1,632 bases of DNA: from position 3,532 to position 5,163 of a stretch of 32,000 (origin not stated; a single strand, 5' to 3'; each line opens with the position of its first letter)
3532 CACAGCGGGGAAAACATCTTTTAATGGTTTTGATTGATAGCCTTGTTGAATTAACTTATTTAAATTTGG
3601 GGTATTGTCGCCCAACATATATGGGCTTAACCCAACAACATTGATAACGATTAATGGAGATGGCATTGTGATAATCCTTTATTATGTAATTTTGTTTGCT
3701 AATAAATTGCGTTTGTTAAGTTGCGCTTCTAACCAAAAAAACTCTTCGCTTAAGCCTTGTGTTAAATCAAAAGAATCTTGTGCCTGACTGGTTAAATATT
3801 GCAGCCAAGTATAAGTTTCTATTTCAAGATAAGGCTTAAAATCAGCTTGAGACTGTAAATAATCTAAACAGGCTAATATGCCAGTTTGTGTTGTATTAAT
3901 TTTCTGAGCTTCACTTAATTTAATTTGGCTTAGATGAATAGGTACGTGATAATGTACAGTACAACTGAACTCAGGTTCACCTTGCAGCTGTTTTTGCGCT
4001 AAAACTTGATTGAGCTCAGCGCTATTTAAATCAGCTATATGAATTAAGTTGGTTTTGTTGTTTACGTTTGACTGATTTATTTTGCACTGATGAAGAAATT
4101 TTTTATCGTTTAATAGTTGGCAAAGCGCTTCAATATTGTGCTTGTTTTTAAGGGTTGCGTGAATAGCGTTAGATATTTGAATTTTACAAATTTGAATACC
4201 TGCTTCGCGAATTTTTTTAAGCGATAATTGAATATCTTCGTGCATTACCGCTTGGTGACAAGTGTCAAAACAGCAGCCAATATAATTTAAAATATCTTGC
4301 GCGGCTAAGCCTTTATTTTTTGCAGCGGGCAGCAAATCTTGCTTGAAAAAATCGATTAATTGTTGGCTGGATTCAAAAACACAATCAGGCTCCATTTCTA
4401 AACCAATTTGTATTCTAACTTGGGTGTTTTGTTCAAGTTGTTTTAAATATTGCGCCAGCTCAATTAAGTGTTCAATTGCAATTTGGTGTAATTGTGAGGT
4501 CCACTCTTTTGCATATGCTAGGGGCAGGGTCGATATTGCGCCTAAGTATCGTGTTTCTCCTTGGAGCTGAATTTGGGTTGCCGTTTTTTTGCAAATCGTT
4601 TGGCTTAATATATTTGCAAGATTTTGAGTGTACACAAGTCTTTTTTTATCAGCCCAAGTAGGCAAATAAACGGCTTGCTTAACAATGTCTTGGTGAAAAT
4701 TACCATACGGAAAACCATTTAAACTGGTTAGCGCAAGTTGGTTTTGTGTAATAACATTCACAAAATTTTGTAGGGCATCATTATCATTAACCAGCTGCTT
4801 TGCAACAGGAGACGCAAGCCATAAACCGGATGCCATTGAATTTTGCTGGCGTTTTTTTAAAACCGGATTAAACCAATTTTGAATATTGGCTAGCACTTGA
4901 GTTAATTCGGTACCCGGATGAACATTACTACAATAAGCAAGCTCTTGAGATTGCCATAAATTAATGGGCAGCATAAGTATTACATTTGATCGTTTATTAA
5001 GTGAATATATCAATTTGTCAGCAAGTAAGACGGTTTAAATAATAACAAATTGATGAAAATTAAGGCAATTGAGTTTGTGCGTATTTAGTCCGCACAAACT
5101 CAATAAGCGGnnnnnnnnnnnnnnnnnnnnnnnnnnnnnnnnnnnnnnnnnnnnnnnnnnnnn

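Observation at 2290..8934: Stand-alone six-gene ebo/EDB-type operon of unknown product (cyclitol synthase plus prenyltransferase plus four tailoring or unknown proteins)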

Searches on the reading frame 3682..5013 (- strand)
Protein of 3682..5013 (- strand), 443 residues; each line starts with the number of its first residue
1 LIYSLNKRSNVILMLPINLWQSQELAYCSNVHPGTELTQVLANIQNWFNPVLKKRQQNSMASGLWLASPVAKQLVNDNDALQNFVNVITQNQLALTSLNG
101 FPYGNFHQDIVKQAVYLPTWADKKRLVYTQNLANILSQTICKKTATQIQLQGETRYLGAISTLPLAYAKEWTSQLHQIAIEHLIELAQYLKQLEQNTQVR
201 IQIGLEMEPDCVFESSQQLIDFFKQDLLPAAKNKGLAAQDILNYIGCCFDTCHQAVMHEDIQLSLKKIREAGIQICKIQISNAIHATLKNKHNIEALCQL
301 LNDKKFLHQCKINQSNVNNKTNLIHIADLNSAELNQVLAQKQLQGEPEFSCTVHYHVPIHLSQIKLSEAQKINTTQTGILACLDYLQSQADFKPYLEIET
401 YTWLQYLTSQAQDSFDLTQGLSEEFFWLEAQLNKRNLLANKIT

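Call 3: search_protein_families(library=ncbifam, proteins=[window:3682-5013:-])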
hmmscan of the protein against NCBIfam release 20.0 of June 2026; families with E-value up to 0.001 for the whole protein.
window:3682-5013:- (443 aa): 1 family
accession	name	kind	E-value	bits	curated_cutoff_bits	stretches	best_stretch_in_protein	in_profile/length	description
NF035939.1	TIM_EboE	equivalog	1e-101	340.5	250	1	25-428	1-378/379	metabolite traffic protein EboE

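Call 4: search_protein_families(library=pfam, proteins=[window:3682-5013:-])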
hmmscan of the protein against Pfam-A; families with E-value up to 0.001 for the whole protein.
window:3682-5013:- (443 aa): 0 families

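Call 12: find_related_loci(query=window:3682-5013:-, collection=genome_contigs, flank=10000)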
Query window:3682-5013:- (443 aa) in genome_contigs; peptide patterns used: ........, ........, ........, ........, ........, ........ (x = any residue, [..] = any of these).
48 stretches matched a pattern; 12 encode a relative of the query (tblastn E <= 1e-3); 12 distinct loci.
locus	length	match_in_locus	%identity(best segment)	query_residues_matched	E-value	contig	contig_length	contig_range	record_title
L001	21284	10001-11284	60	11-439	2e-163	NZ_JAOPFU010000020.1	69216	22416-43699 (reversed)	Catenovulum sp. 2E275 scaffold_20_length=69217, whole genome shotgun sequence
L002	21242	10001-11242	59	20-438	1e-157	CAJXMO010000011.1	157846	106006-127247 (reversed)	MAG TPA_asm: uncultured Alteromonadaceae bacterium isolate SRR6201619_bin.13_MetaBAT_v2.12.1_MAG genome assembly, contig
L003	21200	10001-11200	48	20-442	2e-129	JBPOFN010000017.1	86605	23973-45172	MAG: Thalassotalea sp. isolate MAG_38 MAG_38_17, whole genome shotgun sequence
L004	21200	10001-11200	50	23-438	4e-124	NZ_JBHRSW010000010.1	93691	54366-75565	Agaribacter flavus strain KCTC 52473 platanus_K_default_10, whole genome shotgun sequence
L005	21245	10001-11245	46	4-434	1e-120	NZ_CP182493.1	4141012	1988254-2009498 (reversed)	Catenovulum sp. SX2 chromosome, complete genome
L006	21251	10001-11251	47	6-438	4e-119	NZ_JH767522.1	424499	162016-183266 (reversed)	Catenovulum agarivorans YM01 Scaffold1, whole genome shotgun sequence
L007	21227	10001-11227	46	17-438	2e-118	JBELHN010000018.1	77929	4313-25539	MAG: Colwellia sp. isolate REMEI102_ass_metaspades_bin.20 NODE_362_length_77929_cov_12.784639, whole genome shotgun sequ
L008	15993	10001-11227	46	17-438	5e-118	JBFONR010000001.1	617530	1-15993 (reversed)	Colwelliaceae bacterium MEBiC 14330 NODE_1_length_617530_cov_8.957438_pilon, whole genome shotgun sequence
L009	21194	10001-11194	48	19-434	3e-118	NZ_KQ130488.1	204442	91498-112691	Catenovulum maritimum strain Q1 scaffold7, whole genome shotgun sequence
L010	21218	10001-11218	46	13-434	6e-118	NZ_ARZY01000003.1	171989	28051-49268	Catenovulum agarivorans DS-2 contig3, whole genome shotgun sequence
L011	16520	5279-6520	46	17-443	3e-116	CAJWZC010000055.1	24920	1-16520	MAG TPA_asm: uncultured Colwellia sp. isolate ERR599125_bin.16_MetaBAT_v2.12.1_MAG genome assembly, contig: NODE_324_len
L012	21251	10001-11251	45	19-442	2e-109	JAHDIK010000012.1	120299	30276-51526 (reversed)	MAG: Colwellia sp. isolate MAG-91 RZ_411, whole genome shotgun sequence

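Call 25: search_solved_structures(query=window:3682-4974:-, max_evalue=0.01)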
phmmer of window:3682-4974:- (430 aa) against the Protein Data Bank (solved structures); distinct sequences matched with E-value up to 0.01: 0.

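Call 46: find_homologous_proteins(query=window:3682-4974:-, max_evalue=0.00001)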
Query window:3682-4974:- (430 aa): 3602 proteins with E <= 0.00001 among 6165 candidates; the best 120 are listed.
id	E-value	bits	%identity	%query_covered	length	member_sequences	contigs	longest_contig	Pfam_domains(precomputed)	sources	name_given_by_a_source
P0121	2.9e-284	960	100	100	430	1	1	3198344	-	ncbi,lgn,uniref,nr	ncbi:metabolite traffic protein EboE [Catenovulum adriaticum]|uniref:Metabolite traffic protein EboE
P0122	2.9e-255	865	90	100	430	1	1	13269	-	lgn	-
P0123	2.0e-222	757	80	99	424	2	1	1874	-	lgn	-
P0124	9.9e-153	527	60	99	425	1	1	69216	-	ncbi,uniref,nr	ncbi:metabolite traffic protein EboE [Catenovulum sp. 2E275]|uniref:metabolite traffic protein EboE 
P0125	2.3e-151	523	59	97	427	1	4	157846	-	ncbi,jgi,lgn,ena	-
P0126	3.3e-126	440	51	98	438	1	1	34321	-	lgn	-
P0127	2.9e-121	423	51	97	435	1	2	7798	-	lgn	-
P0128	1.3e-118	415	49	97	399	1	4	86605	-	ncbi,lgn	ncbi:MAG: metabolite traffic protein EboE [Thalassotalea sp.]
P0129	1.0e-116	409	49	97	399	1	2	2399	-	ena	-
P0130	1.2e-116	408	48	99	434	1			-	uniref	uniref:metabolite traffic protein EboE n=1 Tax=Shewanella gaetbuli TaxID=220752 RepID=UPI003B5BEC69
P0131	4.6e-116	406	47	98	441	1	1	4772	-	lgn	-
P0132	1.0e-114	402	48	98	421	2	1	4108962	-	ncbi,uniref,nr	ncbi:metabolite traffic protein EboE [Catenovulum sediminis]|uniref:metabolite traffic protein EboE 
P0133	1.9e-114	401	50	97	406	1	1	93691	-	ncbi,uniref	ncbi:metabolite traffic protein EboE [Agaribacter flavus]|uniref:Metabolite traffic protein EboE n=1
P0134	9.9e-114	399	48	97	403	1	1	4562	-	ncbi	-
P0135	3.7e-112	393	48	98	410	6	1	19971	-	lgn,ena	-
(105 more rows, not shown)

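Call 62: predict_structure(alignment_id=A2)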
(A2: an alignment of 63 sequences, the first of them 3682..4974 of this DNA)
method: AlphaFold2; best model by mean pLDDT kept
length: 430 residues; sequences in the alignment: 63
mean_pLDDT: 92.6   pTM: 0.92
mean pLDDT of the five models: 92.6, 92.4, 91.8, 91.7, 90.9
residues with pLDDT >= 90: 350; 70-90: 57; 50-70: 20; < 50: 3
segments of 3 or more residues with pLDDT < 50: none
pLDDT, mean of each block of 10 residues (from residue 1): 77 92 95 96 94 96 98 97 91 82 94 98 96 93 96 94 99 99 98 95 98 99 98 98 97 98 97 95 89 87 70 92 96 95 94 88 98 94 89 65 88 97 81
secondary structure, 60 per line:
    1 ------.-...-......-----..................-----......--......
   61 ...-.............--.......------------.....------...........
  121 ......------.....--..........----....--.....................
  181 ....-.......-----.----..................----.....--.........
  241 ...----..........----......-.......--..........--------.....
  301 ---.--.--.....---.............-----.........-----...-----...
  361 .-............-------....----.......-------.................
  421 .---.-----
elements in order: E13-15 H24-41 E47-52 H55-63 H65-77 E80-86 H99-103 H110-126 E133-137 E140-149 H160-184 E186-192 H203-220 H225-229 E232-237 H238-243 H248-257 E262-267 E269-275 H278-287 E296-300 E310-314 H318-330 E336-344 E350-352 E358-361 H363-374 E382-385 H390-396 H404-421

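Call 65: fold_search(model_id=the predicted structure, library=pdb)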
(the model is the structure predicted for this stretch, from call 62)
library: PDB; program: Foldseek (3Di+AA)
matches with E <= 10: 1498; with E <= 0.001: 80
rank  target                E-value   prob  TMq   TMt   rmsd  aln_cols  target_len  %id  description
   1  2zds_B                1.3e-07  1.00  0.45  0.58   8.1       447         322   10  Crystal Structure of SCO6571 from Streptomyces coelicolor A3(2) (released 2008-12-02)
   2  3cqi_B                2.5e-07  1.00  0.47  0.70   6.5       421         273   11  Crystal Structure of L-xylulose-5-phosphate 3-epimerase UlaE (form B) complex with sulfate (released 2008-11-25)
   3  2zds_A                3.6e-07  1.00  0.46  0.59   7.9       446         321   10  Crystal Structure of SCO6571 from Streptomyces coelicolor A3(2) (released 2008-12-02)
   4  3cqj_B                5.3e-07  1.00  0.48  0.72   6.6       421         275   11  Crystal Structure of L-xylulose-5-phosphate 3-epimerase UlaE (form B) complex with Zn2+ (released 2008-11-25)
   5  3cqi_A                8.3e-07  1.00  0.46  0.67   7.1       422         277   10  Crystal Structure of L-xylulose-5-phosphate 3-epimerase UlaE (form B) complex with sulfate (released 2008-11-25)
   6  3cqj_A                1.1e-06  1.00  0.46  0.69   6.8       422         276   11  Crystal Structure of L-xylulose-5-phosphate 3-epimerase UlaE (form B) complex with Zn2+ (released 2008-11-25)
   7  8z1i_B                1.3e-06  1.00  0.46  0.68   6.1       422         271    9  Crystal structure of the isomerase Art22 with ethylene glycol (released 2025-04-16)
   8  1dxi_A                3.9e-06  1.00  0.43  0.47   8.8       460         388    8  STRUCTURE DETERMINATION OF GLUCOSE ISOMERASE FROM STREPTOMYCES MURINUS AT 2.6 ANGSTROMS RESOLUTION (released 1994-01-31)
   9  3cqh_A                4.6e-06  1.00  0.41  0.64   7.7       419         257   11  Crystal Structure of L-xylulose-5-phosphate 3-epimerase UlaE from the Anaerobic L-ascorbate Utilization Pathway of Esc (released 2008-11-25)
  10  1bxc_A                6.0e-06  1.00  0.35  0.39   6.2       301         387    9  XYLOSE ISOMERASE FROM THERMUS CALDOPHILUS (released 1999-02-16)
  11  6n98                  6.7e-06  1.00  0.38  0.42   5.4       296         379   11  Xylose isomerase 1F1 variant from Streptomyces sp. F-1 (released 2019-12-04)
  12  1muw                  7.1e-06  1.00  0.46  0.51   8.7       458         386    8  The 0.86 Angstrom Structure of Xylose Isomerase (released 2002-11-06)
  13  9koj_A                7.9e-06  1.00  0.45  0.66   7.6       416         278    9  Crystal structure of the isomerase Art22 (released 2025-07-30)
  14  4hhl_B                8.4e-06  1.00  0.47  0.51   6.8       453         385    9  High resolution crystal structure of Glucose Isomerase from Streptomyces sp. SK (released 2013-03-27)
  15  8z1i_A                8.9e-06  1.00  0.41  0.60  10.5       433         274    9  Crystal structure of the isomerase Art22 with ethylene glycol (released 2025-04-16)
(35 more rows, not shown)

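Call 80: search_dna_similar(query=window:3682-4974:-, collection=plasmids, mode=protein, max_rows=25)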
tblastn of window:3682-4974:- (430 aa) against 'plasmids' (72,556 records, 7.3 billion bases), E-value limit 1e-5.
Records with a match: 47; places in all: 48; records where one place covers at least 80% of the query: 47.
Best place of each record, by identity: <60% 47.
By first word of the organism name: Streptomyces 28; Ketogulonicigenium 5; Mycetohabitans 3; Embleya 2; Deinococcus 2; Salipiger 2; Aureibacter 1; Roseivivax 1; Gemmatirosa 1; Nonomuraea 1; and 1 more.
By predicted mobility (MOB-suite, as given by PLSDB): non-mobilizable 29; mobilizable 14; conjugative 4.
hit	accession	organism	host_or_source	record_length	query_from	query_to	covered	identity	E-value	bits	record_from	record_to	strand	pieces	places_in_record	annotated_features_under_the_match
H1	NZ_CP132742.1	Mycetohabitans endofungorum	Rhizopus microsporus,culture isolated ...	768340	8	420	96%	31.0%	2e-39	158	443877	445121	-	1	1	eboE: metabolite traffic protein EboE | UbiA family prenyltransferase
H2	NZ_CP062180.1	Mycetohabitans endofungorum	Rhizopus microsporus,bacterial ...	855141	8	420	96%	31.0%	2e-39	158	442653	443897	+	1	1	eboE: metabolite traffic protein EboE | UbiA family prenyltransferase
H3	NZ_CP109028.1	Streptomyces sp. NBC_00663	-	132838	8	426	97%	30.5%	2e-46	179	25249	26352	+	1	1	eboE: metabolite traffic protein EboE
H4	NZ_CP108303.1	Streptomyces sp. NBC_00019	-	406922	8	426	97%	30.2%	8e-48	182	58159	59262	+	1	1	eboE: metabolite traffic protein EboE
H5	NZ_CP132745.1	Mycetohabitans endofungorum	-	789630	8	420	96%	30.5%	9e-38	153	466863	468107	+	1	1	eboE: metabolite traffic protein EboE | UbiA family prenyltransferase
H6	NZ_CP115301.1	Streptomyces camelliae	microorganism,rhizosphere soil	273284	8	419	96%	30.2%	2e-37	152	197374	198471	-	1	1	eboE: metabolite traffic protein EboE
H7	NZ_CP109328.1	Streptomyces sp. NBC_01591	-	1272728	12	424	96%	30.0%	3e-50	190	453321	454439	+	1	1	none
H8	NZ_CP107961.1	Streptomyces sp. NBC_00376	-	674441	12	390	88%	32.6%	4e-51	192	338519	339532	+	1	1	eboE: metabolite traffic protein EboE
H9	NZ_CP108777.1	Embleya sp. NBC_00896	-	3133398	13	419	95%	30.2%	2e-46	179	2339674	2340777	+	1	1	none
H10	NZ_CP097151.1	Deinococcus sp. QL22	-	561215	11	416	94%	30.2%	7e-44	171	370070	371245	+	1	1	eboE: metabolite traffic protein EboE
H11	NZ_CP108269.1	Streptomyces sp. NBC_00046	-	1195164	12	390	88%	32.4%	4e-49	187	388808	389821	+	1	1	record has no annotation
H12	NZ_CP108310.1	Streptomyces sp. NBC_00012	-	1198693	12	390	88%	32.4%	4e-49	187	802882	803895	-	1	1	record has no annotation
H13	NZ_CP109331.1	Streptomyces sp. NBC_01590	-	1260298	12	390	88%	32.4%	4e-49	187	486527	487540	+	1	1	record has no annotation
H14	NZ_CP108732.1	Streptomyces sp. NBC_00987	-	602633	12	390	88%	32.4%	4e-49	186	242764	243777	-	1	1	eboE: metabolite traffic protein EboE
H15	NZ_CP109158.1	Streptomyces sp. NBC_01732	-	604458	12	390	88%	32.4%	4e-49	186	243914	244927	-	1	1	eboE: metabolite traffic protein EboE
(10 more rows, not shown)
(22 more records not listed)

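Call 81: search_dna_similar(query=window:3682-4974:-, collection=plasmids, mode=protein, max_rows=60, rows=spread)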
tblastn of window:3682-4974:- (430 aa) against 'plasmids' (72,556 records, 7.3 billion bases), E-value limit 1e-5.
Records with a match: 47; places in all: 48; records where one place covers at least 80% of the query: 47.
Best place of each record, by identity: <60% 47.
By first word of the organism name: Streptomyces 28; Ketogulonicigenium 5; Mycetohabitans 3; Embleya 2; Deinococcus 2; Salipiger 2; Aureibacter 1; Roseivivax 1; Gemmatirosa 1; Nonomuraea 1; and 1 more.
By predicted mobility (MOB-suite, as given by PLSDB): non-mobilizable 29; mobilizable 14; conjugative 4.
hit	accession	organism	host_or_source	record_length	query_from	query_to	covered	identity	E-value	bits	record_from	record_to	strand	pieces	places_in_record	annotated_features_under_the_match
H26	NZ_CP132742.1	Mycetohabitans endofungorum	Rhizopus microsporus,culture isolated ...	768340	8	420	96%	31.0%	2e-39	158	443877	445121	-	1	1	eboE: metabolite traffic protein EboE | UbiA family prenyltransferase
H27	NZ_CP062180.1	Mycetohabitans endofungorum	Rhizopus microsporus,bacterial ...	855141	8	420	96%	31.0%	2e-39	158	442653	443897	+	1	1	eboE: metabolite traffic protein EboE | UbiA family prenyltransferase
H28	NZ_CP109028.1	Streptomyces sp. NBC_00663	-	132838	8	426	97%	30.5%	2e-46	179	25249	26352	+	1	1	eboE: metabolite traffic protein EboE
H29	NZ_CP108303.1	Streptomyces sp. NBC_00019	-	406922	8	426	97%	30.2%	8e-48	182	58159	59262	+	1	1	eboE: metabolite traffic protein EboE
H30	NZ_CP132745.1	Mycetohabitans endofungorum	-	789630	8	420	96%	30.5%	9e-38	153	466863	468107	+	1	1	eboE: metabolite traffic protein EboE | UbiA family prenyltransferase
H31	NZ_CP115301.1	Streptomyces camelliae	microorganism,rhizosphere soil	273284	8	419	96%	30.2%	2e-37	152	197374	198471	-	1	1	eboE: metabolite traffic protein EboE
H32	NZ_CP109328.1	Streptomyces sp. NBC_01591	-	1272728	12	424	96%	30.0%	3e-50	190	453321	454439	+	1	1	none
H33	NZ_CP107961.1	Streptomyces sp. NBC_00376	-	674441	12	390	88%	32.6%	4e-51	192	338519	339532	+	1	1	eboE: metabolite traffic protein EboE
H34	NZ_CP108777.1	Embleya sp. NBC_00896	-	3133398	13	419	95%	30.2%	2e-46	179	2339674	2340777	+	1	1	none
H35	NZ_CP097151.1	Deinococcus sp. QL22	-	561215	11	416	94%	30.2%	7e-44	171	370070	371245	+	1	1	eboE: metabolite traffic protein EboE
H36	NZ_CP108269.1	Streptomyces sp. NBC_00046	-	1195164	12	390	88%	32.4%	4e-49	187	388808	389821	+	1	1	record has no annotation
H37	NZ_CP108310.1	Streptomyces sp. NBC_00012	-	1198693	12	390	88%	32.4%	4e-49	187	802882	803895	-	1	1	record has no annotation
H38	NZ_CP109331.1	Streptomyces sp. NBC_01590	-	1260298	12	390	88%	32.4%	4e-49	187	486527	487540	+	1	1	record has no annotation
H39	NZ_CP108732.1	Streptomyces sp. NBC_00987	-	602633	12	390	88%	32.4%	4e-49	186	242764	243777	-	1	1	eboE: metabolite traffic protein EboE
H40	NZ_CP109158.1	Streptomyces sp. NBC_01732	-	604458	12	390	88%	32.4%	4e-49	186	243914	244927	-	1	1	eboE: metabolite traffic protein EboE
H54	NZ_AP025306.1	Aureibacter tunicatorum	-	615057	4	421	97%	28.9%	5e-40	160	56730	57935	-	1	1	eboE: metabolite traffic protein EboE | 3-dehydroquinate synthase | alkaline phosphatase family protein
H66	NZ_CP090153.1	Roseivivax marinus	Bathymodiolus marisindicus,single cell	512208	12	420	95%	28.0%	9e-38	153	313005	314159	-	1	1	eboE: metabolite traffic protein EboE | UbiA family prenyltransferase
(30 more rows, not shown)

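Call 82: get_annotated_region(hit=H54, flank=7000)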
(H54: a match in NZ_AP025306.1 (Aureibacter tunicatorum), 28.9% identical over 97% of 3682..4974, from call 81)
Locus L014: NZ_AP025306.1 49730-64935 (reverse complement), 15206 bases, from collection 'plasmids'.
description: Aureibacter tunicatorum strain NBRC 107587 plasmid pAT1, complete sequence
organism: Aureibacter tunicatorum (NCBI taxid 866807)
taxonomy: Bacteria; Bacteroidota; Cytophagia; Cytophagales; Persicobacteraceae; Aureibacter; Aureibacter tunicatorum
host: -; source: -; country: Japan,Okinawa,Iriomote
typing (MOB-suite, as given by PLSDB): non-mobilizable
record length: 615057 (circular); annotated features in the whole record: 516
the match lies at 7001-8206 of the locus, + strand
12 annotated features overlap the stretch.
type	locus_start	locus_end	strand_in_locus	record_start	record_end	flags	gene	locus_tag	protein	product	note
CDS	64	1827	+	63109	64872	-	-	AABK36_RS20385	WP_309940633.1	hypothetical protein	-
CDS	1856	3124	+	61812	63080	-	-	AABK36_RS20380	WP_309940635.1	ferritin-like protein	-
CDS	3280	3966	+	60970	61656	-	-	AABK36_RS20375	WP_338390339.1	EboA domain-containing protein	-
CDS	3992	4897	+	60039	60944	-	-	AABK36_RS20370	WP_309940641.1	TatD family hydrolase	-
CDS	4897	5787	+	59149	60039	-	eboC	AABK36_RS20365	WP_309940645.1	UbiA-like protein EboC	-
CDS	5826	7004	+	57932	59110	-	-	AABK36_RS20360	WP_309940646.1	3-dehydroquinate synthase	-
CDS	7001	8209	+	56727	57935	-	eboE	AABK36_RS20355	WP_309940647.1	metabolite traffic protein EboE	-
CDS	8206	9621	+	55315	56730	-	-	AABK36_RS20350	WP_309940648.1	alkaline phosphatase family protein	-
CDS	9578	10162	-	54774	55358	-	-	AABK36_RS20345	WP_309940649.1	hypothetical protein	-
CDS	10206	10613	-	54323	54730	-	-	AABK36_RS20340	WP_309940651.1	GNAT family N-acetyltransferase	-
CDS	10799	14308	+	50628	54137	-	-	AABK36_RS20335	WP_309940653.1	hypothetical protein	-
CDS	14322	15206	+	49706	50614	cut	-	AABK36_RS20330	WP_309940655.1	hypothetical protein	-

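Call 83: get_annotated_region(hit=H66, flank=7000)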
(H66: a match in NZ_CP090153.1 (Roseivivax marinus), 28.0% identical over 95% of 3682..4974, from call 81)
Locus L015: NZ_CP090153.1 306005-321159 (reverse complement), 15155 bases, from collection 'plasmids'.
description: Roseivivax marinus strain TCYB24 plasmid unnamed1, complete sequence
organism: Roseivivax marinus (NCBI taxid 1379903)
taxonomy: Bacteria; Pseudomonadota; Alphaproteobacteria; Rhodobacterales; Roseobacteraceae; Roseivivax; Roseivivax marinus
host: -; source: Bathymodiolus marisindicus,single cell; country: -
typing (MOB-suite, as given by PLSDB): non-mobilizable
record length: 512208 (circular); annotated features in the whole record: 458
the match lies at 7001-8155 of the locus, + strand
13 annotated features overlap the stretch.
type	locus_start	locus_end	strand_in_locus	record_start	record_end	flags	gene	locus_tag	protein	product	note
CDS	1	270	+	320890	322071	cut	argE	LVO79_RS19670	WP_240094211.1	acetylornithine deacetylase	GO:0006592 - ornithine biosynthetic process [Evidence IEA]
CDS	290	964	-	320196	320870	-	-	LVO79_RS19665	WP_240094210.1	transporter substrate-binding domain-containing protein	-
CDS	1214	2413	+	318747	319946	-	-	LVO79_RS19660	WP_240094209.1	efflux RND transporter periplasmic adaptor subunit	GO:0006810 - transport [Evidence IEA]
CDS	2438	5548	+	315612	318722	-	-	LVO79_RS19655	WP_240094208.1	efflux RND transporter permease subunit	GO:0042908 - xenobiotic transport [Evidence IEA]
CDS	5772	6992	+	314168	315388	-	-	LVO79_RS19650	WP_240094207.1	3-dehydroquinate synthase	-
CDS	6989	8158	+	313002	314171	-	eboE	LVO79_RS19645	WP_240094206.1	metabolite traffic protein EboE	-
CDS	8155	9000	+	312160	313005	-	-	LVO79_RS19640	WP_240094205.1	UbiA family prenyltransferase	-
CDS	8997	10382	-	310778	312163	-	-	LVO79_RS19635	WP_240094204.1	nucleotide pyrophosphatase/phosphodiesterase family protein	-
CDS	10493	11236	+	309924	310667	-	-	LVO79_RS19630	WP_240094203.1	EboA domain-containing protein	-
CDS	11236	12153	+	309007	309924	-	-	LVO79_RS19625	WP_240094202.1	TatD family hydrolase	-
CDS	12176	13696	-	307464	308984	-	-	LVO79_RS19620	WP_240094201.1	tripartite tricarboxylate transporter permease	-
CDS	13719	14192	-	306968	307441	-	-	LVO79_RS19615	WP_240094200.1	tripartite tricarboxylate transporter TctB family protein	-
CDS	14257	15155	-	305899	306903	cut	-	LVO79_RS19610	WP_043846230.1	tripartite tricarboxylate transporter substrate binding protein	-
